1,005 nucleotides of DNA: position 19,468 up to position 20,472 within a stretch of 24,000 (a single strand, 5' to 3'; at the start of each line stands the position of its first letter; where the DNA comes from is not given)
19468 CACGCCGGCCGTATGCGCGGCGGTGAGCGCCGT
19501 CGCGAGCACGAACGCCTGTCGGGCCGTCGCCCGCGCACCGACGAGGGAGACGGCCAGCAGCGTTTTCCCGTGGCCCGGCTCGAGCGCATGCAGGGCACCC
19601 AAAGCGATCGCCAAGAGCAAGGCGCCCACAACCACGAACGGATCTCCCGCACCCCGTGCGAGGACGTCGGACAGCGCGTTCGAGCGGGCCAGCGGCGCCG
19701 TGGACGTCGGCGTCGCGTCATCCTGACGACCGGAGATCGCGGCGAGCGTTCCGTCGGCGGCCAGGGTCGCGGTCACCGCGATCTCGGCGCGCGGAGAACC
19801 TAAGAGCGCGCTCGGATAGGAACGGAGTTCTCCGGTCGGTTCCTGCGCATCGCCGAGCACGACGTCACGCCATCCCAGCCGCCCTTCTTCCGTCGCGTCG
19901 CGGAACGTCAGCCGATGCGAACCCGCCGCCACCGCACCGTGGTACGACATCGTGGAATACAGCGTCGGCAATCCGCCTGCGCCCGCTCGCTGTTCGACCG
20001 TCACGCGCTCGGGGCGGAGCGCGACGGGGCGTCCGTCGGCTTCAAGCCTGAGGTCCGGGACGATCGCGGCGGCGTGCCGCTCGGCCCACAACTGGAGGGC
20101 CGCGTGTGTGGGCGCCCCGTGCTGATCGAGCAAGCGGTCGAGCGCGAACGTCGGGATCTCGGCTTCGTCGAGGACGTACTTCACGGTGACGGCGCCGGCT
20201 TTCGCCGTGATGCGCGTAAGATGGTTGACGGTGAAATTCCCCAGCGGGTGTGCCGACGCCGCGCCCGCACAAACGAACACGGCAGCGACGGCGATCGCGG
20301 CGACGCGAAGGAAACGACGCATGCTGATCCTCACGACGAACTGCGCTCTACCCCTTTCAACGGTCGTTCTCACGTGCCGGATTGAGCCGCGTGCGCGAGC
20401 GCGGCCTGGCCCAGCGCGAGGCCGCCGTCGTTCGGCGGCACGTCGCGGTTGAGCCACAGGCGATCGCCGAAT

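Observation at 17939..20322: Two different Ni/Co-permease architectures, translationally coupled, directly downstream of hypF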

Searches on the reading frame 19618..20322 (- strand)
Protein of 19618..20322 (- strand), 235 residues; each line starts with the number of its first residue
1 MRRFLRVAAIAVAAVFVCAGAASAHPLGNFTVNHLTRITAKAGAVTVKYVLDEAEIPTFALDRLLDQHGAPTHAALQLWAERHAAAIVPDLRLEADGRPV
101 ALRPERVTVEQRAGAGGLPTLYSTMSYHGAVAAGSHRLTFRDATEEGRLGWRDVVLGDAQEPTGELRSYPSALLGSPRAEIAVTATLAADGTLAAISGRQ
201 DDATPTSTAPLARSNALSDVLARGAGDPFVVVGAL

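Call 16: search_protein_representatives(protein=window:19618-20322:-)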
Query: 235 residues. Proteins with E-value up to 0.001 (for the whole library): 2437; up to 1e-10: 981; up to 1e-30: 18. The best 150 are listed.
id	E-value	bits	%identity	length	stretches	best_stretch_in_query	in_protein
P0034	4.3e-68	245.6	56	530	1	1-235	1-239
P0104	1.2e-63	231.1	53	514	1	1-235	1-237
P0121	3.5e-53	196.9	50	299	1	11-235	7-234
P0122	8.1e-51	189.2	49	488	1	5-235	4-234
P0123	2.1e-46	174.7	48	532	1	10-232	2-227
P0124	2.2e-45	171.4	61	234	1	18-193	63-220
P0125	6.5e-44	166.6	44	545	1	15-223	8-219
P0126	1.2e-42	162.5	46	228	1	10-213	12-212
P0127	1.1e-41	159.3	42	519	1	13-232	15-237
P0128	4.8e-39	150.7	43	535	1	6-234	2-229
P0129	1.2e-37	146.2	41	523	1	17-228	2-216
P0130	4.0e-35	137.9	47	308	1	47-232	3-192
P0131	1.2e-34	136.3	38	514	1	6-231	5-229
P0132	1.6e-32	129.3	39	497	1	21-232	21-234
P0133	4.5e-32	127.9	46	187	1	7-180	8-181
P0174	6.1e-21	91.5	40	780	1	11-188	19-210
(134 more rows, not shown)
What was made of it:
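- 19723..20250 (-): Periplasmic beta-sandwich domain (no Pfam family; Ang-1-like fold). 2437 cluster representatives at E<=1e-3 (call 16).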

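Call 19: predict_structure(alignment_id=A1)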
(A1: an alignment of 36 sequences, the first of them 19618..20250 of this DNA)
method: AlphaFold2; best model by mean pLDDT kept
length: 211 residues; sequences in the alignment: 36
mean_pLDDT: 77.8   pTM: 0.73
mean pLDDT of the five models: 77.8, 75.4, 75.2, 75.2, 71.4
residues with pLDDT >= 90: 93; 70-90: 51; 50-70: 37; < 50: 30
segments of 3 or more residues with pLDDT < 50: 1-5, 150-152, 177-193
pLDDT, mean of each block of 10 residues (from residue 1): 58 94 92 61 83 93 96 98 91 83 96 95 79 82 62 73 94 58 38 52 58 49
secondary structure, 60 per line:
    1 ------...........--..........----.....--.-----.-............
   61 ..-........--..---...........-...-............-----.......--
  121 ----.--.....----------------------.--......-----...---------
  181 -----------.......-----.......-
elements in order: E7-17 E20-29 H34-38 H49-62 E67-71 E79-89 E95-106 E112-118 E128-132 E158-163 E169-171 H192-198 H204-210
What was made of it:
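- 19723..20250 (-): AF2 model with pLDDT 77.8 and pTM 0.73 (call 19).
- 19648..19722 (-): Flexible linker between the periplasmic domain and TM1. Low pLDDT (38-58) in the model (call 19).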

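Call 21: search_protein_families(library=pfam, alignment_id=A2, max_evalue=0.001)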
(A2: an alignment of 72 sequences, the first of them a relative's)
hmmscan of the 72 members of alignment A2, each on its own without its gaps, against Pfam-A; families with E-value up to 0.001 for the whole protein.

A. member 1, P0122 (488 aa): 0 families

B. families by the number of members that match (of 72 scanned): 4 families
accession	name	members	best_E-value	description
PF03824.22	NicO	57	4.1e-20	High-affinity nickel-transport protein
PF13386.12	DsbD_2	26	1.9e-09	Cytochrome C biogenesis protein transmembrane region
PF01584.24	CheW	1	1.8e-08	CheW-like domain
PF11139.14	SfLAP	1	9.5e-05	Sap, sulfolipid-1-addressing protein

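Call 24: fold_search(model_id=the predicted structure, library=pdb)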
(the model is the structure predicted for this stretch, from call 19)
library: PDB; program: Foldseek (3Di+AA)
matches with E <= 10: 1498; with E <= 0.001: 1
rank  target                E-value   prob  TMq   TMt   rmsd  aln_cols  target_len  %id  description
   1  9gce                  1.8e-05  1.00  0.41  0.50   8.0       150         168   15  Ang-1 domain of the HupE/UreJ-2 protein from Rhodobacteraceae bacterium RbAng-1a with Cu bound (released 2025-09-10)
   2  3igq_F                1.1e-03  0.92  0.25  0.27  11.3       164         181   11  Crystal structure of the extracellular domain of a bacterial pentameric ligand-gated ion channel (released 2009-12-08)
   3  3igq_A                1.4e-03  0.85  0.23  0.26  12.8       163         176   10  Crystal structure of the extracellular domain of a bacterial pentameric ligand-gated ion channel (released 2009-12-08)
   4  3igq_D                2.3e-03  0.75  0.23  0.26   8.8       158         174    9  Crystal structure of the extracellular domain of a bacterial pentameric ligand-gated ion channel (released 2009-12-08)
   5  7m6p_A                2.5e-03  0.60  0.20  0.14  10.1       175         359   11  Full length alpha1 Glycine receptor in presence of 1mM Glycine (released 2022-08-03)
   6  3igq_C                3.2e-03  0.75  0.24  0.27  10.0       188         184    9  Crystal structure of the extracellular domain of a bacterial pentameric ligand-gated ion channel (released 2009-12-08)
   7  3igq_E                3.4e-03  0.72  0.24  0.26  13.3       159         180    9  Crystal structure of the extracellular domain of a bacterial pentameric ligand-gated ion channel (released 2009-12-08)
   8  4qaa_F                4.2e-03  0.44  0.20  0.20  14.1       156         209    7  X-RAY STRUCTURE OF ACETYLCHOLINE BINDING PROTEIN (ACHBP) IN COMPLEX WITH 6-(4-Methoxyphenyl)-N4-octylpyrimidine-2,4-di (released 2014-07-16)
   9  4qaa_H                4.2e-03  0.28  0.18  0.18  14.3       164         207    8  X-RAY STRUCTURE OF ACETYLCHOLINE BINDING PROTEIN (ACHBP) IN COMPLEX WITH 6-(4-Methoxyphenyl)-N4-octylpyrimidine-2,4-di (released 2014-07-16)
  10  8xsw_B                4.7e-03  0.41  0.21  0.21  12.9       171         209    9  Crystal Structure of Lymnaea stagnalis Acetylcholine-Binding Protein Complexed with Dinotefuran (released 2024-12-18)
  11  4qab_I                5.3e-03  0.54  0.23  0.23  10.5       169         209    8  X-RAY STRUCTURE of ACETYLCHOLINE BINDING PROTEIN (ACHBP) IN COMPLEX WITH 4-(MORPHOLIN-4-YL)-6-[4-(TRIFLUOROMETHYL)PHEN (released 2014-07-16)
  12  3wti_B                5.9e-03  0.33  0.19  0.19  12.9       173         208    9  Crystal Structure of Lymnaea stagnalis Acetylcholine-Binding Protein Q55R Mutant Complexed with Clothianidin (released 2015-02-04)
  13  7tvi_E                6.6e-03  0.75  0.26  0.19   8.8       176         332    8  Alpha1/BetaB Heteromeric Glycine Receptor in Glycine-Bound State (released 2023-03-22)
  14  5oal_G                7.9e-03  0.51  0.20  0.20  10.1       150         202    9  Crystal structure of mutant AChBP in complex with strychnine (T53F, Q74R, Y110A, I135S, G162E) (released 2018-08-01)
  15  5bp0_B                7.9e-03  0.35  0.21  0.22  14.0       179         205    8  X-ray crystal structure of Lymnaea stagnalis acetylcholine binding protein (Ls-AChBP) in complex with 5-Fluoronicotine (released 2015-06-24)
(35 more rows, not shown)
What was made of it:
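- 19723..20250 (-): Foldseek top hit is 9GCE at E 1.8e-5, probability 1.0 (call 24).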

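Call 27: search_solved_structures(query=window:19618-20250:-, max_evalue=10, show_alignments=2)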
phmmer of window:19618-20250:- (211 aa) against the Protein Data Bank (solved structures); distinct sequences matched with E-value up to 10: 1.
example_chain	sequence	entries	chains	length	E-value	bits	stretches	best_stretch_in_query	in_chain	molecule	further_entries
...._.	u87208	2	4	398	1.3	12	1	168-206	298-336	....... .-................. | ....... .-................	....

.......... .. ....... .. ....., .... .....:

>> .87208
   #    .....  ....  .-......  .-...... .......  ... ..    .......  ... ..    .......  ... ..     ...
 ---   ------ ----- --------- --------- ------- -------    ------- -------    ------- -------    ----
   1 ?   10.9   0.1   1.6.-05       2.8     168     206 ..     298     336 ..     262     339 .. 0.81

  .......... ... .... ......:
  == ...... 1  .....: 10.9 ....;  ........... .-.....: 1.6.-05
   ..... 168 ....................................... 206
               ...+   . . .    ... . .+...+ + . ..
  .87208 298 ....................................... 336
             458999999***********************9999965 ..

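Call 55: find_homologous_proteins(query=P0174, max_evalue=1e-10)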
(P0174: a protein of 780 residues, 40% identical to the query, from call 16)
Query P0174 (780 aa): 7993 proteins with E <= 1e-10 among 8000 candidates; the best 120 are listed.
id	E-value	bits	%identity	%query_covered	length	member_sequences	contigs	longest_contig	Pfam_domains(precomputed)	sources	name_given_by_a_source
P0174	0.0e+0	1682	100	100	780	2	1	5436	PF03824.23,PF13386.13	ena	-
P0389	0.0e+0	1371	82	100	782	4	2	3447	PF03824.23,PF13386.13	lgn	-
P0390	0.0e+0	1315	79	99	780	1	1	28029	PF03824.23,PF13386.13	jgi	jgi:ABC-type nickel/cobalt efflux system permease component RcnA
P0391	0.0e+0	1300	81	96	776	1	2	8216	PF03824.23,PF13386.13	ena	-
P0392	0.0e+0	1295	78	100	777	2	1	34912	PF03824.23,PF13386.13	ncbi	ncbi:MAG: sulfite exporter TauE/SafE family protein [Blastocatellia bacterium]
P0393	0.0e+0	1262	82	92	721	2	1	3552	PF03824.23,PF13386.13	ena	-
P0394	0.0e+0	1238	77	95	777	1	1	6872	PF03824.23,PF13386.13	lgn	-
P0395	0.0e+0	1213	80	92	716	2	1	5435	PF03824.23,PF13386.13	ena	-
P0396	0.0e+0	1087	66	96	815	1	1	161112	PF03824.23,PF13386.13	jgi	jgi:nickel/cobalt exporter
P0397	0.0e+0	1074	66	98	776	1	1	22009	PF03824.23,PF13386.13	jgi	jgi:ABC-type nickel/cobalt efflux system permease component RcnA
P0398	0.0e+0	1071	66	96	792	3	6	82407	PF03824.23,PF13386.13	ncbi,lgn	-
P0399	0.0e+0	1071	65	100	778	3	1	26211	PF03824.23,PF13386.13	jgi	jgi:ABC-type nickel/cobalt efflux system permease component RcnA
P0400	0.0e+0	1069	67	98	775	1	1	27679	PF03824.23,PF13386.13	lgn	-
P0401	0.0e+0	1068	65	100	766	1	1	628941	PF03824.23,PF13386.13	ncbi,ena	-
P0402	0.0e+0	1065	67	97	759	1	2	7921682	PF03824.23,PF13386.13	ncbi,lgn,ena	ncbi:MAG: sulfite exporter TauE/SafE family protein [Blastocatellia bacterium]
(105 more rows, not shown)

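Call 69: predict_structure(alignment_id=A4)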
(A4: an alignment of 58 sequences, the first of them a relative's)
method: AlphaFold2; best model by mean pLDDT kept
length: 780 residues; sequences in the alignment: 58
mean_pLDDT: 71.7   pTM: 0.37
mean pLDDT of the five models: 71.7, 71.1, 68.9, 63.3, 60.2
residues with pLDDT >= 90: 84; 70-90: 400; 50-70: 187; < 50: 109
segments of 3 or more residues with pLDDT < 50: 30-37, 191-199, 315-319, 357-397, 488-491, 537-546, 662-664, 667-680
pLDDT, mean of each block of 10 residues (from residue 1): 61 86 71 51 87 90 84 85 92 91 93 91 79 91 89 72 85 90 59 44 83 89 78 52 69 83 67 57 72 81 77 52 68 74 76 53 35 38 35 41 63 58 76 70 70 78 84 75 57 65 73 72 58 45 49 78 79 74 82 88 81 76 87 85 60 63 48 41 77 73 71 85 88 78 60 80 88 88
secondary structure, 60 per line:
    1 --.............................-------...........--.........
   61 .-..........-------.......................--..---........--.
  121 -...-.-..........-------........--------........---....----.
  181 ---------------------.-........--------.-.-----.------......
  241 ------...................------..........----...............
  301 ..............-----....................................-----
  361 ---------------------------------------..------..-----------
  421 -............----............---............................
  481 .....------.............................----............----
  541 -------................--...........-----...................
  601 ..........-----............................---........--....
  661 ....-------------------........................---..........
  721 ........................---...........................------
elements in order (helices of 4 or more, strands of 3 or more residues): H3-31 E39-49 E52-61 H63-72 H80-97 E98-102 E110-117 E128-137 E145-152 E161-168 E172-175 E204-211 H235-240 H247-265 H272-281 H286-314 H320-355 H422-433 H438-449 H453-485 H492-520 H525-536 H548-563 H566-576 H582-610 H616-643 E647-654 E657-664 H684-707 H711-744 H748-774
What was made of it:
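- The AF2 model of a natural fusion had pTM 0.37, so it gives no support for module packing (call 69). The fusion model gives no confident inter-domain packing, with pTM 0.37 (call 69).
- Tried and rejected: The aim was to see whether the two membrane modules pack together. pLDDT was 71.7 but pTM 0.37, and no coordinates or PAE were returned, so I drew no conclusion (call 69).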

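Call 75: search_protein_families(library=pfam, proteins=[window:19618-20250:-], max_evalue=10)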
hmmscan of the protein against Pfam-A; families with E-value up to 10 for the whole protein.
window:19618-20250:- (211 aa): 1 family
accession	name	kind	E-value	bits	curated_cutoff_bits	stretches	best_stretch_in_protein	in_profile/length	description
PF00531.28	Death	-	0.14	12.7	22.6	1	24-59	24-57/86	Death domain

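Call 80: fold_search(model_id=the predicted structure, library=pdb)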
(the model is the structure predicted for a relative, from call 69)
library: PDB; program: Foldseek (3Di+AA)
matches with E <= 10: 730; with E <= 0.001: 0
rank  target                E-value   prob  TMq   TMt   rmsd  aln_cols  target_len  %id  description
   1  9gce                  3.4e-03  1.00  0.13  0.45  10.8       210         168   10  Ang-1 domain of the HupE/UreJ-2 protein from Rhodobacteraceae bacterium RbAng-1a with Cu bound (released 2025-09-10)
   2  9d7x                  4.2e-03  0.91  0.17  0.18  21.8       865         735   10  The spm-bound structure (released 2025-06-25)
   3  7tvi_E                1.6e-02  0.66  0.09  0.18  19.4       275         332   13  Alpha1/BetaB Heteromeric Glycine Receptor in Glycine-Bound State (released 2023-03-22)
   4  4zjt_D                4.9e-02  0.38  0.08  0.21  16.2       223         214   11  X-ray crystal structure of Lymnaea stagnalis acetylcholine binding protein (LsAChBP) in complex with 2-Thiophenylmethy (released 2015-05-13)
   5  5sxu_A                5.3e-02  0.75  0.11  0.23  18.5       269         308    7  X-ray structure of 2-bromoethanol bound to a pentameric ligand gated ion channel (ELIC) in a desensitized state (released 2017-06-21)
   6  4z90_A                5.8e-02  0.80  0.11  0.24  19.2       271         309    8  ELIC bound with the anesthetic isoflurane in the resting state (released 2015-09-16)
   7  4tnv_A                6.0e-02  0.54  0.10  0.19  18.1       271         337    9  C. elegans glutamate-gated chloride channel (GluCl) in complex with Fab in a non-conducting conformation (released 2014-08-13)
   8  6ssp_B                6.0e-02  0.35  0.09  0.20  21.6       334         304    8  Structure of the pentameric ligand-gated ion channel ELIC in complex with a NAM nanobody (released 2020-02-12)
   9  8jzr                  6.6e-02  0.66  0.15  0.21  21.1       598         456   10  Outward_facing SLC15A4 monomer (released 2023-09-27)
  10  9fau_C                6.8e-02  0.72  0.11  0.22  17.1       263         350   11  CryoEM structure of human full-length beta3gamma2 GABA(A) receptor in complex with GARLH4, the TMD of Neuroligin2 and  (released 2025-07-02)
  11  4tnw_A                6.8e-02  0.63  0.10  0.20  18.4       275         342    9  C. elegans glutamate-gated chloride channel (GluCl) in complex with Fab and POPC in a lipid-modulated conformation (released 2014-08-13)
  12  4qaa_F                6.8e-02  0.51  0.09  0.24  15.1       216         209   11  X-RAY STRUCTURE OF ACETYLCHOLINE BINDING PROTEIN (ACHBP) IN COMPLEX WITH 6-(4-Methoxyphenyl)-N4-octylpyrimidine-2,4-di (released 2014-07-16)
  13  4tnw_B                7.7e-02  0.54  0.10  0.19  17.7       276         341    9  C. elegans glutamate-gated chloride channel (GluCl) in complex with Fab and POPC in a lipid-modulated conformation (released 2014-08-13)
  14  3igq_E                8.1e-02  0.63  0.10  0.28  13.2       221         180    8  Crystal structure of the extracellular domain of a bacterial pentameric ligand-gated ion channel (released 2009-12-08)
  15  7kuy_E                8.1e-02  0.51  0.10  0.19  20.6       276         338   10  Cyro-EM structure of human Glycine Receptor alpha2-beta heteromer, strychnine bound state (released 2021-09-08)
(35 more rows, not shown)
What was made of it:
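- Closest known: Anglerases Ang-1/Ang-2 fused to HupE/UreJ-2 permeases. Same: 9GCE is the top Foldseek hit for two independent models (calls 24, 80).
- The N-domain fold best matches Cu-bound Ang-1 (9GCE), from two independent models (calls 24, 80).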
